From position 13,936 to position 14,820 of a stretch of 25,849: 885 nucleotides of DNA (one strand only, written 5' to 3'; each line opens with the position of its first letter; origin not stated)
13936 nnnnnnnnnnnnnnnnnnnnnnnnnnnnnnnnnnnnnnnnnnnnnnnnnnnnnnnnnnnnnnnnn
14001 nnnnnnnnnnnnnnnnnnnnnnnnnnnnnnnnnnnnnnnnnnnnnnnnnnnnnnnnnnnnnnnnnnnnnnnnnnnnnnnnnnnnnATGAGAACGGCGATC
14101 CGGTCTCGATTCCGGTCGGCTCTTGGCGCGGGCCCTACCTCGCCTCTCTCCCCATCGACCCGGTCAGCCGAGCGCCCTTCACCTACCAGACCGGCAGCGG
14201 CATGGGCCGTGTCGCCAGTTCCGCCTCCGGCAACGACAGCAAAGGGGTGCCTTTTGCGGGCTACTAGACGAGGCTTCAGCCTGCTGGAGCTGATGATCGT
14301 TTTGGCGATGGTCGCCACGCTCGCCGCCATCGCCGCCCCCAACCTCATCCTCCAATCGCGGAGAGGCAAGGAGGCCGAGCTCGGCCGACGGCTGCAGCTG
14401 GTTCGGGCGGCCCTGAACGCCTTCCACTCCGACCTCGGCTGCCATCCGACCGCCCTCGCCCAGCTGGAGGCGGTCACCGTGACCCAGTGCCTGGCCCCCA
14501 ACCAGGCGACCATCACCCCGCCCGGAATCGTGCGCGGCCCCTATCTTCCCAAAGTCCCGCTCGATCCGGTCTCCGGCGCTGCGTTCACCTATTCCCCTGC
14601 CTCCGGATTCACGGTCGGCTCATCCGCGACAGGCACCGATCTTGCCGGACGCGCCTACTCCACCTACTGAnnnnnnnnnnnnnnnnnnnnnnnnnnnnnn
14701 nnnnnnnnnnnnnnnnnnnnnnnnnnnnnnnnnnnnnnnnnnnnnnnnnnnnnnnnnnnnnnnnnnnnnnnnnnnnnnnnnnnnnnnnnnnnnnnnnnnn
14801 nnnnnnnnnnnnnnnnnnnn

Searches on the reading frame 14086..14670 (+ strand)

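Call 5: search_protein_families(library=pfam, proteins=[window:14086-14670:+], max_evalue=0.01)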
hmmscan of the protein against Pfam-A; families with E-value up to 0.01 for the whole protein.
window:14086-14670:+ (194 aa): 1 family
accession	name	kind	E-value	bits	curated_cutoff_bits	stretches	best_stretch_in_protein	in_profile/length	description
PF07963.17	N_methyl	-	4.9e-06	26.3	21.2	1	60-83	3-26/27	Prokaryotic N-terminal methylation motif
